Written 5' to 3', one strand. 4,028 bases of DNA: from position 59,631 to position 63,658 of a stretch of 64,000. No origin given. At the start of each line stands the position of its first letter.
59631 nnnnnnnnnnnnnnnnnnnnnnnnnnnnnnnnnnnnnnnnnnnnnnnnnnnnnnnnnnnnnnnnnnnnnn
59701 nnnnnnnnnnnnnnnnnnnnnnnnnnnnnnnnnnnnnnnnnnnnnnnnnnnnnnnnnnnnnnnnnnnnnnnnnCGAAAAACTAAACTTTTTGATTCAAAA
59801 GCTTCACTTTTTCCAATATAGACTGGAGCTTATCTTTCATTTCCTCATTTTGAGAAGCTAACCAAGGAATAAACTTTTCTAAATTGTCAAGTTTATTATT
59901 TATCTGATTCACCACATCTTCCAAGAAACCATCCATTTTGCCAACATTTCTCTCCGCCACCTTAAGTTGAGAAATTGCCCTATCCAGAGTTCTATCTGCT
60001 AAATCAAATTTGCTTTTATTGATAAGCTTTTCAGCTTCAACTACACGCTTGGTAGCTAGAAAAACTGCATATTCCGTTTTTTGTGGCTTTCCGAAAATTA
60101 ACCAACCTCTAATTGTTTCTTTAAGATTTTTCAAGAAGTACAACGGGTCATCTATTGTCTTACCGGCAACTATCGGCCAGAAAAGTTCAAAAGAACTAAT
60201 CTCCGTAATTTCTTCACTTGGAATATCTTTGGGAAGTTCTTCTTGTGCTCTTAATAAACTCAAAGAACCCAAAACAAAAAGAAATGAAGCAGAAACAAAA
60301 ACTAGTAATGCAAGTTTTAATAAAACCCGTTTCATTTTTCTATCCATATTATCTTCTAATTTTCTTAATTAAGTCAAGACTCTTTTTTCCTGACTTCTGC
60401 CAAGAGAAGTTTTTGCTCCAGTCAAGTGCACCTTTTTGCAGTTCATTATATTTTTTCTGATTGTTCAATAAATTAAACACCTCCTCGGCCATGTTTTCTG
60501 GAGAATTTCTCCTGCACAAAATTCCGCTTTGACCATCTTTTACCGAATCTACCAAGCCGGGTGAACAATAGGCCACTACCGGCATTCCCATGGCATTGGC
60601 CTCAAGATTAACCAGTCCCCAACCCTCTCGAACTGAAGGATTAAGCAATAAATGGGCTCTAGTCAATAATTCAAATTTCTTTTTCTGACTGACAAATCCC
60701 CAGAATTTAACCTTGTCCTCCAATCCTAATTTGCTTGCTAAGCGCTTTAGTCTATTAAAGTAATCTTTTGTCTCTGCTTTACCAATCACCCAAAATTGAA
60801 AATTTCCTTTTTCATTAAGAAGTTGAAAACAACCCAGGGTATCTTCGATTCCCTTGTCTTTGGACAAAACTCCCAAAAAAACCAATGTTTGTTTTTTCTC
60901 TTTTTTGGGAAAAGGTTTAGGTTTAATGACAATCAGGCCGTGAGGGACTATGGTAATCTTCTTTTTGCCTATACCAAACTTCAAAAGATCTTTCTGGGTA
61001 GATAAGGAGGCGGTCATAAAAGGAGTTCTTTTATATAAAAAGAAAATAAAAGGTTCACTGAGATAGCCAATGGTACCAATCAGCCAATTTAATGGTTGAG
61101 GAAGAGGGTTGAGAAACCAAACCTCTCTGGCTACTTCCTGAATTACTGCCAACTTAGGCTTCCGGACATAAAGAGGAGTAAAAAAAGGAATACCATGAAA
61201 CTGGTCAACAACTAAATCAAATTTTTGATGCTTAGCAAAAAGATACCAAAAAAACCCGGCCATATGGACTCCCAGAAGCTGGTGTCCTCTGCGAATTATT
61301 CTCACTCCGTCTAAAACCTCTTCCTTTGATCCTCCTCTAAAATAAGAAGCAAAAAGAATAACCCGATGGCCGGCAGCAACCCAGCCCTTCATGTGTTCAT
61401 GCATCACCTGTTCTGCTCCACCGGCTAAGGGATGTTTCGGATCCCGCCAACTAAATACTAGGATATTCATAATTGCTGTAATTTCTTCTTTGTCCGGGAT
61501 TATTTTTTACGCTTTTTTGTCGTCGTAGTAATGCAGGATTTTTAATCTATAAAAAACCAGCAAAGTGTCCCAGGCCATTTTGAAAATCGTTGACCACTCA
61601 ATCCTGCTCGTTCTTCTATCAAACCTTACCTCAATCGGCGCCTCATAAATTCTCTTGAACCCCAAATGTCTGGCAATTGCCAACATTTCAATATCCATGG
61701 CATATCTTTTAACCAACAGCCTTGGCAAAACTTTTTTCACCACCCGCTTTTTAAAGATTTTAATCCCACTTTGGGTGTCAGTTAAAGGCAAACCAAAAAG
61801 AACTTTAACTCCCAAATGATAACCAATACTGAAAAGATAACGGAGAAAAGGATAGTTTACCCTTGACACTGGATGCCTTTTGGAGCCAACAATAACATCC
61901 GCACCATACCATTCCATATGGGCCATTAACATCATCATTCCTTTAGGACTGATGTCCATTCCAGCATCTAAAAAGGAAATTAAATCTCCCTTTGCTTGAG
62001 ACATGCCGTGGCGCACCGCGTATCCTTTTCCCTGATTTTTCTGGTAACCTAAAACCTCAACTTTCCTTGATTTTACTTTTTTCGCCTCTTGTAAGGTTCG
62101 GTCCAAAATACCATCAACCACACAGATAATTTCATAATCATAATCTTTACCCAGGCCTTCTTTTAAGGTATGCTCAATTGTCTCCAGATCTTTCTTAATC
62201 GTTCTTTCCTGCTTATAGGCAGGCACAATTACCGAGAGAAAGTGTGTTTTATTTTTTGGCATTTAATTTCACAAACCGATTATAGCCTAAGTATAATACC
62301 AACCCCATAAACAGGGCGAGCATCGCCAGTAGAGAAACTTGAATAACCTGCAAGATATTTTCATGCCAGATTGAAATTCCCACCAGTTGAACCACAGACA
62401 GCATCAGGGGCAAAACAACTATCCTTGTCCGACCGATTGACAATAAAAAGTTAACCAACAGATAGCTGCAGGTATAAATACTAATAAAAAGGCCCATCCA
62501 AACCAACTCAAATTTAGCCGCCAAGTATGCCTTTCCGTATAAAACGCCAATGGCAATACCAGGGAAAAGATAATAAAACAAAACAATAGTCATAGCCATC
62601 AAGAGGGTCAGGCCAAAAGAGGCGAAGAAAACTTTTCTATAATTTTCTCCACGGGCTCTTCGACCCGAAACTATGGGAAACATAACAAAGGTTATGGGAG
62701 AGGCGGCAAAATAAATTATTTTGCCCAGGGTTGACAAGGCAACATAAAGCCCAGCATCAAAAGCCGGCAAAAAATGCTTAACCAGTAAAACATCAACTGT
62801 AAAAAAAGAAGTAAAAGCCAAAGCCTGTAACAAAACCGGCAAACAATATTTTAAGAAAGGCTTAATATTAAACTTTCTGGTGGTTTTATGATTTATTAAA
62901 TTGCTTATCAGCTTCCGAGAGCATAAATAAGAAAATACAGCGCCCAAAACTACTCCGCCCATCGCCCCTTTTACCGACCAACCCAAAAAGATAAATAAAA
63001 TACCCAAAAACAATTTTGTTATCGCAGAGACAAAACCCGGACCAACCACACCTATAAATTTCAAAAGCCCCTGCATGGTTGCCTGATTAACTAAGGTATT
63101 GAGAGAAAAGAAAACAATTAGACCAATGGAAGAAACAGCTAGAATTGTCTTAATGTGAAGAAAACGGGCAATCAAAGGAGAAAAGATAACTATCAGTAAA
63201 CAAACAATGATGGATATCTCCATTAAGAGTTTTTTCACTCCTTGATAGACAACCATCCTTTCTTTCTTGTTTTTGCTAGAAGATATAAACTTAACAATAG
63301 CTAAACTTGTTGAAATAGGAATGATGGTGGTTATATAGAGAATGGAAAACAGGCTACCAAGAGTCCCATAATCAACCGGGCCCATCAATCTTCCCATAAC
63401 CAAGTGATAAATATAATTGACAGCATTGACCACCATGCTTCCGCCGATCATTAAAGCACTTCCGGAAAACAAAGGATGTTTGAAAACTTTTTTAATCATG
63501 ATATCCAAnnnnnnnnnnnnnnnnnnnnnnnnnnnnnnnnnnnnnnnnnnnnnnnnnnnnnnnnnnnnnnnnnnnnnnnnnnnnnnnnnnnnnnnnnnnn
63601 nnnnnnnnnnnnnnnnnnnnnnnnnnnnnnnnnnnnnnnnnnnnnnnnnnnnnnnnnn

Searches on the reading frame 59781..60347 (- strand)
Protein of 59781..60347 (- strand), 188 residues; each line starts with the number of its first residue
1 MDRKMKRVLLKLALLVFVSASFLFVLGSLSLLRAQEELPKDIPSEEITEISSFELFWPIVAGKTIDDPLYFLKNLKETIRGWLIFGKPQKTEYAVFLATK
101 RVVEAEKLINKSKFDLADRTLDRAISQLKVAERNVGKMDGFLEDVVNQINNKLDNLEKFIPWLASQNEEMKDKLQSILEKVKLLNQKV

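Call 19: search_protein_families(library=pfam, proteins=[window:59781-60347:-], max_evalue=10)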
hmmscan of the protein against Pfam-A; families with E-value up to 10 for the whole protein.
window:59781-60347:- (188 aa): 6 families
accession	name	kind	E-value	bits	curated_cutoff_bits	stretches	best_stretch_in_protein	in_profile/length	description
PF18915.5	DUF5667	-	5.6e-13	49.6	27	1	66-181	5-96/99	Domain of unknown function (DUF5667)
PF14643.11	DUF4455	-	0.0036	16.4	30.4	1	124-181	313-370/469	Domain of unknown function (DUF4455)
PF05377.16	FlaC_arch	-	0.011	16.6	27.8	1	146-183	2-39/55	Flagella accessory protein C (FlaC)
PF23289.1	Spectrin_5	-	0.028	14.9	27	1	131-182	12-63/80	Guanine nucleotide exchange factor DBS-like, spectrin-like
PF03670.18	UPF0184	-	0.05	14.4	21.5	1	134-179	16-61/83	Uncharacterised protein family (UPF0184)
PF10779.14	XhlA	-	0.11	13.1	34.7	1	143-184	3-44/67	Haemolysin XhlA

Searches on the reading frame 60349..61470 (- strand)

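Call 19: search_protein_families(library=pfam, proteins=[window:60349-61470:-], max_evalue=10)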
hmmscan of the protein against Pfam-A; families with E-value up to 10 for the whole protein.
window:60349-61470:- (373 aa): 6 families
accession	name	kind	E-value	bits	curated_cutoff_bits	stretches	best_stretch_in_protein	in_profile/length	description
PF00534.26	Glycos_transf_1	-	2.8e-36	125.1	26.4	1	185-348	7-169/172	Glycosyl transferases group 1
PF13692.12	Glyco_trans_1_4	-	5.4e-28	98.5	27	1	194-337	2-142/142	Glycosyl transferases group 1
PF20706.3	GT4-conflict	-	1.2e-09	38.1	26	1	186-313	190-323/385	Family 4 Glycosyltransferase in conflict systems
PF13439.12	Glyco_transf_4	-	1.1e-08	35.7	28.5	1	17-178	2-165/170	Glycosyltransferase Family 4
PF13579.12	Glyco_trans_4_4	-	0.00023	22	29.7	1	17-118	1-105/158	Glycosyl transferase 4-like domain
PF23698.1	ORF29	-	0.041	14.2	27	0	93-107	13-27/63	ORF29-like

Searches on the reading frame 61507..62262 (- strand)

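Call 19: search_protein_families(library=pfam, proteins=[window:61507-62262:-], max_evalue=10)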
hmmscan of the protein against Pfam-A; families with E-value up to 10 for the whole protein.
window:61507-62262:- (251 aa): 4 families
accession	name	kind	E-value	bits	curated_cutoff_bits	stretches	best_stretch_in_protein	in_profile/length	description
PF00535.33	Glycos_transf_2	-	2.2e-20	73.7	23.3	1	10-178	1-167/168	Glycosyl transferase family 2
PF10111.15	Glyco_tranf_2_2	-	5.6e-05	23.2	27.3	1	10-106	1-96/276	Glycosyltransferase like family 2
PF13641.12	Glyco_tranf_2_3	-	0.00053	20.5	27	1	9-100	3-95/230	Glycosyltransferase like family 2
PF13506.12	Glyco_transf_21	-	0.19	11.6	21.7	1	79-118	18-57/174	Glycosyl transferase family 21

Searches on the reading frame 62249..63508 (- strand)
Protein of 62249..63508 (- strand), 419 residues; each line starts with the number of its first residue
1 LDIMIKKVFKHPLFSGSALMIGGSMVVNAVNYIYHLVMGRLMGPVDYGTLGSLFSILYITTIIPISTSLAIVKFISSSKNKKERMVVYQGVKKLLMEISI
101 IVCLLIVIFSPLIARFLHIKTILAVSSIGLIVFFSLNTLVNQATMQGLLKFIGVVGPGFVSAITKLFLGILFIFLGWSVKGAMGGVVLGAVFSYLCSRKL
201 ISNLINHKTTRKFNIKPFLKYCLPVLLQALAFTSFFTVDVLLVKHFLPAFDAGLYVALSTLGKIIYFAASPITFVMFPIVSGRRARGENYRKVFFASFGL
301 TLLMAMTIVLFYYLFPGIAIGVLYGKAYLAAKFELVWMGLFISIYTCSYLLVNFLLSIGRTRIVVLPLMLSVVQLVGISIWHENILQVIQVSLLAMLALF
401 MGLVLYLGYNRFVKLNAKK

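Call 19: search_protein_families(library=pfam, proteins=[window:62249-63508:-], max_evalue=10)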
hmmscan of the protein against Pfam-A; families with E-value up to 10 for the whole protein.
window:62249-63508:- (419 aa): 2 families
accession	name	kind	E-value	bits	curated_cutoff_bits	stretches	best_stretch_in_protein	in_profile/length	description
PF13440.11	Polysacc_synt_3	-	1.1e-17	64.7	23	1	37-330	1-290/293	Polysaccharide biosynthesis protein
PF01943.22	Polysacc_synt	-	1.3e-11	44.9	28.2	1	16-281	4-271/274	Polysaccharide biosynthesis protein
